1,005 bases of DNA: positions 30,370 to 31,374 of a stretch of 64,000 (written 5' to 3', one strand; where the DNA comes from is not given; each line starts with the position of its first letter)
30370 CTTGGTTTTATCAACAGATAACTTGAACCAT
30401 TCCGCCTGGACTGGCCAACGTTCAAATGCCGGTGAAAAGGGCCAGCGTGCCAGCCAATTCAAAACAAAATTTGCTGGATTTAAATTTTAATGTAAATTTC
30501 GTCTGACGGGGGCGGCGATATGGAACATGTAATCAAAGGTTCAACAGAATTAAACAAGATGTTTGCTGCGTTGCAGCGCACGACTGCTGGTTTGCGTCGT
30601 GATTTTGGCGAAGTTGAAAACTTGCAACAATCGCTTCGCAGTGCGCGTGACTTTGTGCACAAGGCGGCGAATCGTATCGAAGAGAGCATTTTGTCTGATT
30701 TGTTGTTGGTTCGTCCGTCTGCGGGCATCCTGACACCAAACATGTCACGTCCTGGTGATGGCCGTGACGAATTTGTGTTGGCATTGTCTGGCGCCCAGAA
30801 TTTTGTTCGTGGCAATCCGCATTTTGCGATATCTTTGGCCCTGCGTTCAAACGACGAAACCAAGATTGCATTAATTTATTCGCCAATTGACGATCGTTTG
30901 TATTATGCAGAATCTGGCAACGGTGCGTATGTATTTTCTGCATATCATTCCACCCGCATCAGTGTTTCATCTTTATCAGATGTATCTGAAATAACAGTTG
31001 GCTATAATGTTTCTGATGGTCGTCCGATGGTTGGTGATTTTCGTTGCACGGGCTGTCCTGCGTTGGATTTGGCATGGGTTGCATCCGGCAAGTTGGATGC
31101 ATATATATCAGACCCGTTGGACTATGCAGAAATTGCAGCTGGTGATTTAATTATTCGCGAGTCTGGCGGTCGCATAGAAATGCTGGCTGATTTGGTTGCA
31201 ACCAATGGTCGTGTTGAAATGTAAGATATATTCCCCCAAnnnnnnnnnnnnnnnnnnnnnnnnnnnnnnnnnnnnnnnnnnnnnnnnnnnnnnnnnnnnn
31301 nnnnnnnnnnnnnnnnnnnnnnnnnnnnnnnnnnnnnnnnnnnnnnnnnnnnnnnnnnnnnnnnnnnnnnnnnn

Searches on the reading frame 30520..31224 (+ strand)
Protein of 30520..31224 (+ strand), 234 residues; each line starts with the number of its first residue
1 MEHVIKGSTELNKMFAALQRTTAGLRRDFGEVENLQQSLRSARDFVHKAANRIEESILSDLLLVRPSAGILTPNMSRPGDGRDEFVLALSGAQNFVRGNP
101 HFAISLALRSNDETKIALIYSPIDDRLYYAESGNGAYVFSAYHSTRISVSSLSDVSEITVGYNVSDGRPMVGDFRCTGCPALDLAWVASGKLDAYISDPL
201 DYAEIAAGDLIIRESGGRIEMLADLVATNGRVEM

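Call 77: search_protein_families(library=ncbifam, proteins=[window:30520-31224:+], max_evalue=0.01)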
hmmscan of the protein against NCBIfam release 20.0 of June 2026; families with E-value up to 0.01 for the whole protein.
window:30520-31224:+ (234 aa): 6 families
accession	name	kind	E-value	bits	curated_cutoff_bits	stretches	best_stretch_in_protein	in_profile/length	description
NF008027.1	PRK10757.1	equivalog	6.3e-21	74.5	332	1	26-219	20-227/267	inositol-1-monophosphatase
NF009321.0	PRK12676.1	equivalog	7.7e-20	71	264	1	89-219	90-226/264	bifunctional fructose-bisphosphatase/inositol-phosphate phosphatase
TIGR02067.1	his_9_HisN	equivalog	8.4e-13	48.4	275.15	1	31-160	21-150/252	histidinol-phosphatase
NF010678.0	PRK14076.1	equivalog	2.4e-11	43.3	493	1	117-219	135-248/570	bifunctional NADP phosphatase/NAD kinase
TIGR01331.1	bisphos_cysQ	equivalog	5.6e-11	42.5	228.8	1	88-221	83-226/250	3'(2'),5'-bisphosphate nucleotidase CysQ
NF008182.0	PRK10931.1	equivalog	0.00021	20.5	379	1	86-150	82-145/246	3'(2'),5'-bisphosphate nucleotidase CysQ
